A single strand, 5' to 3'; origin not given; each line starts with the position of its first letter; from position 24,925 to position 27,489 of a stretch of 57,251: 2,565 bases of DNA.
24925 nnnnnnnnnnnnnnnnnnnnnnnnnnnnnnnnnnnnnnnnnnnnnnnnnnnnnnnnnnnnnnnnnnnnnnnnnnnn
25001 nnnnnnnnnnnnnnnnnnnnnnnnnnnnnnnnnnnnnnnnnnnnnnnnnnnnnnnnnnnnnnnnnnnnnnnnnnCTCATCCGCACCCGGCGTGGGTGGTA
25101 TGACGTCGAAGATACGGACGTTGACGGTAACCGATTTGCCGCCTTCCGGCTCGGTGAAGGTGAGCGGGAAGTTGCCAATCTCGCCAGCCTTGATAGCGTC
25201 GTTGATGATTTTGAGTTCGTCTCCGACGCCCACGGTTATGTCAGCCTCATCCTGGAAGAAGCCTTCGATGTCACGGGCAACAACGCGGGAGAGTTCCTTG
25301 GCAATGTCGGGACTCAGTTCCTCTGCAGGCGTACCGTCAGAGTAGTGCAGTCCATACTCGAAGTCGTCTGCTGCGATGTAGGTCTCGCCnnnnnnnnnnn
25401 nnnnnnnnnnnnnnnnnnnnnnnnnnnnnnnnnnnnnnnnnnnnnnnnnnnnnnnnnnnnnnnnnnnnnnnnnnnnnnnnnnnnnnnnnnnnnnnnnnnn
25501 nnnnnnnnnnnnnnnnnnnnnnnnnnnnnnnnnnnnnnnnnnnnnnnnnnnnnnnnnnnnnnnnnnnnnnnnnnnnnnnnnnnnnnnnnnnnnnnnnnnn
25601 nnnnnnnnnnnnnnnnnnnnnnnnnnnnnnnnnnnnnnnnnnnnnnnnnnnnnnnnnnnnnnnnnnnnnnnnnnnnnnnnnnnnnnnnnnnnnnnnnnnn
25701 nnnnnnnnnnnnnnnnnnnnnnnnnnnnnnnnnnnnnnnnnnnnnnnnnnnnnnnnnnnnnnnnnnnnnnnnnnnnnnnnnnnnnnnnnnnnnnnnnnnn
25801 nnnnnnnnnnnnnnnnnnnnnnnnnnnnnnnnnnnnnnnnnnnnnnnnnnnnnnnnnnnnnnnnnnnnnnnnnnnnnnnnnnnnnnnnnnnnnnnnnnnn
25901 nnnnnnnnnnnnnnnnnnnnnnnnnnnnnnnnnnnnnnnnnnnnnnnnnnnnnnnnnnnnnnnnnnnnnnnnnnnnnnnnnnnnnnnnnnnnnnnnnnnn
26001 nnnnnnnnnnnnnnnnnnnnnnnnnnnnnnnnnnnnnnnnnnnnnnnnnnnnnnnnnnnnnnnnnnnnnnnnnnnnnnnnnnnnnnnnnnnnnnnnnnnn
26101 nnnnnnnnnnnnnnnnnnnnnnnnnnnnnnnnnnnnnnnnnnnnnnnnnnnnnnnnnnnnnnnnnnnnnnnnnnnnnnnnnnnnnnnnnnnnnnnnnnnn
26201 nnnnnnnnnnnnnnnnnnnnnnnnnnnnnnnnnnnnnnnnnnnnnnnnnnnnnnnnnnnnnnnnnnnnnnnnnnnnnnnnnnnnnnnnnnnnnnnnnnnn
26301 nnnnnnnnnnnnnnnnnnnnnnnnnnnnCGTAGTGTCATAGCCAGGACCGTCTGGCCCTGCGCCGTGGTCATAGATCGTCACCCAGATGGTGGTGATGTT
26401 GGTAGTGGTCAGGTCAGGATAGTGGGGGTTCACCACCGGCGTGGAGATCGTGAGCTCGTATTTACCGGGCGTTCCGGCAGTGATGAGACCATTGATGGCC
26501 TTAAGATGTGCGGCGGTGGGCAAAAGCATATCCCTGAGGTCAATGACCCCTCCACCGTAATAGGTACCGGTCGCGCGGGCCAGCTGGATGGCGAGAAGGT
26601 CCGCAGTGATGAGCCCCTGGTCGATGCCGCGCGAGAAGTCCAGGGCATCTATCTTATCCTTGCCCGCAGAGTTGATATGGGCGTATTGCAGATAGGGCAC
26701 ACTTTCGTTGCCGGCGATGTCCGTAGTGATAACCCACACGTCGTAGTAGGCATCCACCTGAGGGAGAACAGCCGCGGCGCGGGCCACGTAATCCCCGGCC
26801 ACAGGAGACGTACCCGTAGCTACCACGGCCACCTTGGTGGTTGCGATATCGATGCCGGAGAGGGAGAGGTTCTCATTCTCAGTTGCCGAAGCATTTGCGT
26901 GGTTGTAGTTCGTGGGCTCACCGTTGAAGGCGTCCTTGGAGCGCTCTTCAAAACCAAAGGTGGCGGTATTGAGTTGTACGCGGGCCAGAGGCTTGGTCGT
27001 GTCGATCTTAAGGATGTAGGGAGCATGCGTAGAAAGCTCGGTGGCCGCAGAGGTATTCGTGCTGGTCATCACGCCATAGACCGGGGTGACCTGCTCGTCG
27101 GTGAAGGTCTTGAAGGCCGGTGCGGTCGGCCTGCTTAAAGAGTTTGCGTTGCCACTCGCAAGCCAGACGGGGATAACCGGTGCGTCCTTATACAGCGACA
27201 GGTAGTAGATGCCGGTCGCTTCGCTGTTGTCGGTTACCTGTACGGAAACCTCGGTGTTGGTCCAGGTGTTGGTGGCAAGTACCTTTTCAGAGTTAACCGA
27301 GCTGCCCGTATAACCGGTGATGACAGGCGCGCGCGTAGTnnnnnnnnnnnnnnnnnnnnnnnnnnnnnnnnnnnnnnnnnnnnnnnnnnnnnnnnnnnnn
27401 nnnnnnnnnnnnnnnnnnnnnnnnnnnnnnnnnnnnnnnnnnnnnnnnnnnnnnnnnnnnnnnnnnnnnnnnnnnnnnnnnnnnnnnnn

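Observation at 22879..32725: Mosaic ~3,280-aa surface protein: Pmp-like beta-helix, 10 Flg_new repeats, 10 uncharacterised ~100-aa repeats, and a triple-TM C-terminal anchor instead of LPXTG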

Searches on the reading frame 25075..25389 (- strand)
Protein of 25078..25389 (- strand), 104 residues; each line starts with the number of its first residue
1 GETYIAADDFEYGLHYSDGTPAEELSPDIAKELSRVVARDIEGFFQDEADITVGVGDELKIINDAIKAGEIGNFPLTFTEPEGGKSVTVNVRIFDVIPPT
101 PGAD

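Call 11: search_protein_families(library=pfam, max_evalue=10, proteins=[window:25078-25389:-])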
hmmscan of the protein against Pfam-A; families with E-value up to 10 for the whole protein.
seq(104 aa): 0 families

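Call 31: search_solved_structures(query=A1, max_evalue=10, show_alignments=2)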
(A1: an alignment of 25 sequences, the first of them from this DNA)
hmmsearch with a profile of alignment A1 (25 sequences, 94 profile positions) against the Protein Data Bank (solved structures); distinct sequences matched with E-value up to 10: 3.
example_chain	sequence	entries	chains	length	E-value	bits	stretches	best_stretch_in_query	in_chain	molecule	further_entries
1y8t_A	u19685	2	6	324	0.039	17.3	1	50-84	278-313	hypothetical protein Rv0983 | PROBABLE SERINE PROTEASE PEPD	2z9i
4jx0_A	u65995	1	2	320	1.5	12.2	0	47-85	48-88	hypothetical protein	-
9d7z_J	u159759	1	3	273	1.8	12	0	47-77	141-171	Ig-like domain-containing protein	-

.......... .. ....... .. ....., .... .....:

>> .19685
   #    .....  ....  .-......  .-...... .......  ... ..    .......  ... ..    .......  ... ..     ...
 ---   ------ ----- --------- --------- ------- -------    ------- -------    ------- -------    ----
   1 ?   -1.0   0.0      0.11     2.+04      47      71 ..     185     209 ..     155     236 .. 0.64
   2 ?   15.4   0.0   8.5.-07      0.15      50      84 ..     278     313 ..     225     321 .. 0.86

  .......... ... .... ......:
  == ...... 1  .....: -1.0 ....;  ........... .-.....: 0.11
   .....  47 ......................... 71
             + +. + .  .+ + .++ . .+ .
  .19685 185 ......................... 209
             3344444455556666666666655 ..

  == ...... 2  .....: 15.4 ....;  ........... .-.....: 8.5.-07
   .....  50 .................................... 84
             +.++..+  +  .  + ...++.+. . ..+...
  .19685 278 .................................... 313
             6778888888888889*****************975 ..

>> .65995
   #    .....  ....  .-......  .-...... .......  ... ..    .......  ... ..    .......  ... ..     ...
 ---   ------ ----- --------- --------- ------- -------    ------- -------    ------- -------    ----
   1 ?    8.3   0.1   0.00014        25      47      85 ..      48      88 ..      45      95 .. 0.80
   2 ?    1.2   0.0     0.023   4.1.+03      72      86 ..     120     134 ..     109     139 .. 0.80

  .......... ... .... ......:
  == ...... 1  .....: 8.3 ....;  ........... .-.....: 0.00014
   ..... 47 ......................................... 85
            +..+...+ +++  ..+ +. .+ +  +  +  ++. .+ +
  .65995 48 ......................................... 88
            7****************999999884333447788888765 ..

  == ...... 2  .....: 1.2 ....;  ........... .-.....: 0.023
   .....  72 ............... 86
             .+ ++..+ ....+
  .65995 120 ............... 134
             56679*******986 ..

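Call 37: predict_structure(alignment_id=A1)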
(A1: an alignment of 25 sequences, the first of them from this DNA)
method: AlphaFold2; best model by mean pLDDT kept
length: 102 residues; sequences in the alignment: 25
mean_pLDDT: 91.8   pTM: 0.81
mean pLDDT of the five models: 91.8, 91.5, 90.5, 87.8, 87.7
residues with pLDDT >= 90: 81; 70-90: 13; 50-70: 5; < 50: 3
segments of 3 or more residues with pLDDT < 50: 100-102
pLDDT, mean of each block of 10 residues (from residue 1): 97 90 97 96 97 94 95 95 96 70 46
secondary structure, 60 per line:
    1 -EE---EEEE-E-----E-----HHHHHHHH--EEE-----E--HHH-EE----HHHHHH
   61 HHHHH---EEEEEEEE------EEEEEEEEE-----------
elements in order: E7-10 H24-31 E34-36 H55-65 E69-76 E83-91

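Call 39: fold_search(model_id=the predicted structure, library=pdb)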
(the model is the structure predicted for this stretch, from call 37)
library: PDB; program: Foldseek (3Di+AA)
matches with E <= 10: 1069; with E <= 0.001: 0
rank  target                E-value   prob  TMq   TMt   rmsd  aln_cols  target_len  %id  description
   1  4hmc                  1.2e-03  1.00  0.53  0.12   3.4        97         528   14  Crystal structure of cold-adapted chitinase from Moritella marina (released 2013-05-01)
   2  9fbo_A                3.7e-03  0.97  0.38  0.12   5.2        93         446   17  Deletion mutant of chitinase MmChi60 (released 2025-05-28)
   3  4mb3                  9.8e-03  0.99  0.45  0.11   4.1        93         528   16  Crystal structure of E153Q mutant of cold-adapted chitinase from Moritella marina (released 2014-03-19)
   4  8c8g_B                2.1e-02  0.89  0.39  0.05   5.2        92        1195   14  Cryo-EM structure of BoNT/Wo-NTNH complex (released 2023-10-04)
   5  1l8k                  7.7e-02  0.47  0.35  0.15   8.6        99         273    8  T Cell Protein-Tyrosine Phosphatase Structure (released 2002-05-08)
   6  4ri4_A                1.4e-01  0.41  0.36  0.15  10.0       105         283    8  Crystal structure of PTPN3 (PTPH1) Y676I mutant in complex with vanadate (released 2015-03-11)
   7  4qum_A                2.0e-01  0.60  0.23  0.09   5.5        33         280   18  Crystal structure of PTPN3 (PTPH1) in complex with a dually phosphorylated MAPK12 peptide (released 2014-12-10)
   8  8f88_C                2.2e-01  0.28  0.36  0.15   9.4       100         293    4  Crystal structure of PTP1B D181A/Q262A/C215A phosphatase domain with monophosphorylated JAK2 activation loop phosphope (released 2023-07-05)
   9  7f5o_A                2.2e-01  0.25  0.34  0.13   7.9       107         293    6  Crystal structure of PTPN2 catalytic domain (released 2021-12-29)
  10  4rhg_A                2.3e-01  0.54  0.23  0.09   5.7        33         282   18  Crystal structure of PTPN3 (PTPH1) D811E, C842S mutant in complex with Eps15 pTyr849 peptide (released 2015-03-11)
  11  9vrr_B                2.5e-01  0.33  0.38  0.15   9.5        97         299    8  Crystal structure of human PTPN2 with inhibitor WS3 (released 2025-12-17)
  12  8s80_A                2.5e-01  0.10  0.25  0.14  15.9       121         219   13  Domains 4 and 5 of Sap S-layer protein from Bacillus anthracis (released 2024-11-20)
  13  8rik_K                2.5e-01  0.07  0.22  0.10  14.3       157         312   11  Microtubule-associated kinesin-1 tail complex bound to ADP, single-headed state (released 2024-11-20)
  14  8gwh_A                2.6e-01  0.30  0.36  0.14  10.0        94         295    7  PTPN21 PTP domain C1108S mutant in complex with SRC pTyr530 peptide (released 2023-09-20)
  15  7nit_C                2.6e-01  0.30  0.33  0.04   4.2        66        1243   26  X-ray structure of a multidomain BbgIII from Bifidobacterium bifidum (released 2021-12-22)
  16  9c54                  2.6e-01  0.23  0.34  0.13   7.8       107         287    6  Crystal structure of human PTPN2 catalytic domain (released 2024-09-04)
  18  8s80_F                2.6e-01  0.10  0.26  0.14  15.8       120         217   12  Domains 4 and 5 of Sap S-layer protein from Bacillus anthracis (released 2024-11-20)
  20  8u0h_A                2.8e-01  0.28  0.36  0.15   9.6        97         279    7  Crystal structure of PTPN2 with a PROTAC (released 2024-09-04)
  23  9g93_A                2.8e-01  0.13  0.28  0.07  15.0       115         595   14  CryoET structure of the in vitro grown Bacillus anthracis Sap S-layer (released 2024-12-18)
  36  8s80_B                3.9e-01  0.12  0.29  0.16  14.8       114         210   13  Domains 4 and 5 of Sap S-layer protein from Bacillus anthracis (released 2024-11-20)
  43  9c55                  4.4e-01  0.23  0.36  0.15   9.7       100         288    7  Crystal structure of human PTPN2 in complex with active site inhibitor (released 2024-09-04)
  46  9cyp                  4.4e-01  0.18  0.34  0.14   8.9       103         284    5  Crystal structure of I19V mutant human PTP1B (PTPN1) at room temperature (298 K) (released 2024-08-21)
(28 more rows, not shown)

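Call 40: search_protein_representatives(alignment_id=A1)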
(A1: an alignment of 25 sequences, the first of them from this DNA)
Query: 25 sequences, 94 profile positions. Proteins with E-value up to 0.001 (for the whole library): 302; up to 1e-10: 179; up to 1e-30: 86. The best 150 are listed.
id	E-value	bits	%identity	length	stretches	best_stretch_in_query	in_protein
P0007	3.2e-295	969.6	-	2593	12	2-88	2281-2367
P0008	1.0e-252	833.4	-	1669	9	1-90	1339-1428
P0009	8.4e-250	824.0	-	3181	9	1-92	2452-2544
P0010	1.2e-199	663.3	-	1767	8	1-92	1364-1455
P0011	6.6e-199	660.9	-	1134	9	1-90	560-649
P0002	5.5e-182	606.7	-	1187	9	2-90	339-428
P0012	4.4e-180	600.6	-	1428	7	1-91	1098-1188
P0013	3.4e-176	588.1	-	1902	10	2-91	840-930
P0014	4.0e-173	578.3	-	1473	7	1-88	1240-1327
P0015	4.4e-165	552.5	-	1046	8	1-89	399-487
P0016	7.3e-141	474.9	-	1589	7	2-90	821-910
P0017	5.4e-140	472.1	-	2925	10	2-91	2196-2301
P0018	9.8e-126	426.4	-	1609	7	2-89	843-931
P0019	1.5e-108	371.2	-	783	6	1-92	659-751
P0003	8.6e-105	359.2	-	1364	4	1-92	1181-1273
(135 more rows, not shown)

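Call 43: find_encoding_contigs(protein=P0009, flank=10000, max_places=10)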
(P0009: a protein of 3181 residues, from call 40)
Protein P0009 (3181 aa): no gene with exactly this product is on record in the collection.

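Call 44: list_cluster_members(proteins=[P0009, P0002, P0004])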
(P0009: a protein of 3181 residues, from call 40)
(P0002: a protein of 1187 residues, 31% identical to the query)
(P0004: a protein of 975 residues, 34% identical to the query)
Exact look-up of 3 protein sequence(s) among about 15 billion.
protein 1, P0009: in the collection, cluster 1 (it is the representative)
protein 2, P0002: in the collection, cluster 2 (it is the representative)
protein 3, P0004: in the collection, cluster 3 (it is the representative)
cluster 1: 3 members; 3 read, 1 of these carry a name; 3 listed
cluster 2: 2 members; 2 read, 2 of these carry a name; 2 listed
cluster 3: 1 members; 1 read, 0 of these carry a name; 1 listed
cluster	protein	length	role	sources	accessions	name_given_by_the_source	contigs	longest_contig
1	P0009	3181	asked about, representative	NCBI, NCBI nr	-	-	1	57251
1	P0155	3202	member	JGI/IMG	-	-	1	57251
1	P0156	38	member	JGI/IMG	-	hypothetical protein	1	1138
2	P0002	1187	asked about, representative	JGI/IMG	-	uncharacterized repeat protein (TIGR02543 family)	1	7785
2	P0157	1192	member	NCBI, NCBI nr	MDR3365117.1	MAG: InlB B-repeat-containing protein, partial [Clostridiales Family XIII bacterium] | InlB B-repeat-containing protein [Clostridiales Family XIII bacterium]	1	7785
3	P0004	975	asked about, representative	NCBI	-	-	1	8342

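Call 49: search_protein_families(library=pfam, alignment_id=A1, max_evalue=1)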
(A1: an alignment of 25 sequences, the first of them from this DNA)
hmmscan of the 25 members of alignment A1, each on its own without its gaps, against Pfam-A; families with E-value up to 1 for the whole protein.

A. member 1, seq(102 aa): 0 families

B. families by the number of members that match (of 25 scanned): 21 families
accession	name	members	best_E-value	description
PF02369.22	Big_1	5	0.0015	Bacterial Ig-like domain (group 1)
PF09134.16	Invasin_D3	4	0.0021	Invasin, domain 3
PF07523.18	Big_3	3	9.7e-05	Bacterial Ig-like domain (group 3)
PF24155.1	DUF7406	3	0.057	Domain of unknown function (DUF7406)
PF17936.7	Big_6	2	0.023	Bacterial Ig domain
PF10756.15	bPH_6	1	0.0055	Bacterial PH domain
PF16403.11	Bact_surface_Ig-like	1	0.0084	Bacterial surface protein, Ig-like domain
PF13426.13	PAS_9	1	0.015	PAS domain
PF04390.17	LptE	1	0.018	Lipopolysaccharide-assembly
PF17951.6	FAS_meander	1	0.025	Fatty acid synthase meander beta sheet domain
PF20550.3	DUF6764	1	0.037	Family of unknown function (DUF6764)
PF04221.18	RelB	1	0.052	RelB antitoxin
PF14323.11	GxGYxYP_C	1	0.059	GxGYxYP putative glycoside hydrolase C-terminal domain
PF21814.2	DUF6883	1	0.085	Domain of unknown function (DUF6883)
PF06897.17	DUF1269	1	0.1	Protein of unknown function (DUF1269)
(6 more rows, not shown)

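Call 50: search_protein_families(library=pfam, proteins=[P0007, P0017, P0008, P0011], max_evalue=0.001)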
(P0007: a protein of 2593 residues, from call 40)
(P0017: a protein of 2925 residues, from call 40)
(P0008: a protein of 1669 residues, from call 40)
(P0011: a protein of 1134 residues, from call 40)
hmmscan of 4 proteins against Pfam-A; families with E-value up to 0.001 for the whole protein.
P0007 (2593 aa): 1 family
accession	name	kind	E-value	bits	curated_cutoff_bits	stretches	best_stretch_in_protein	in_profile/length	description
PF00630.25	Filamin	-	2.5e-05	25.4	26.9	0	1718-1776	50-91/93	Filamin/ABP280 repeat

P0017 (2925 aa): 2 families
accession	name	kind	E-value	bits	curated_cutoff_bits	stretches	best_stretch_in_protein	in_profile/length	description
PF09479.16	Flg_new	-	1.8e-29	102.1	27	4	1459-1526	1-65/65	Listeria-Bacteroides repeat domain (List_Bact_rpt)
PF18998.6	Flg_new_2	-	5.5e-06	26.7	23.6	1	1305-1382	2-71/73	Divergent InlB B-repeat domain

P0008 (1669 aa): 0 families

P0011 (1134 aa): 0 families

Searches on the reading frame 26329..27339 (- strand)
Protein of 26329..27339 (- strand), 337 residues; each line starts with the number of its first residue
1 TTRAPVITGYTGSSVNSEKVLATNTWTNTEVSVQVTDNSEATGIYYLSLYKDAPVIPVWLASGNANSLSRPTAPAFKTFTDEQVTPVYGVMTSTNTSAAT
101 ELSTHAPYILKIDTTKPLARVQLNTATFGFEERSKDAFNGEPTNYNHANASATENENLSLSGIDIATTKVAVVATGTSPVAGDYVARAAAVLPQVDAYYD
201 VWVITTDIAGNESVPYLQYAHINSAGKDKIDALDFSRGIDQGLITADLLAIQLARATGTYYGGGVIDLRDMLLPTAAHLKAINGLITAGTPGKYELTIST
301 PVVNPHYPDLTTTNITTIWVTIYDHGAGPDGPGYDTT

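Call 10: search_protein_families(library=ncbifam, max_evalue=1, proteins=[window:26329-27339:-])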
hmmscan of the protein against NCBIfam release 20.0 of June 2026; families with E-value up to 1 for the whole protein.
seq(337 aa): 0 families

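Call 11: search_protein_families(library=pfam, max_evalue=10, proteins=[window:26329-27339:-])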
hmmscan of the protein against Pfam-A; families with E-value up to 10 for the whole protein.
seq(337 aa): 1 family
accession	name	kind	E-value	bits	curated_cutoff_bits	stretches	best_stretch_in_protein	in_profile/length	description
PF25830.1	Ig_NFAM1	-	0.17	12.7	27.2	1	27-50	68-90/105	NFAM1 immunoglobin domain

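Call 72: search_solved_structures(query=window:26329-27339:-, max_evalue=10)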
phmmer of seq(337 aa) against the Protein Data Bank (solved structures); distinct sequences matched with E-value up to 10: 0.
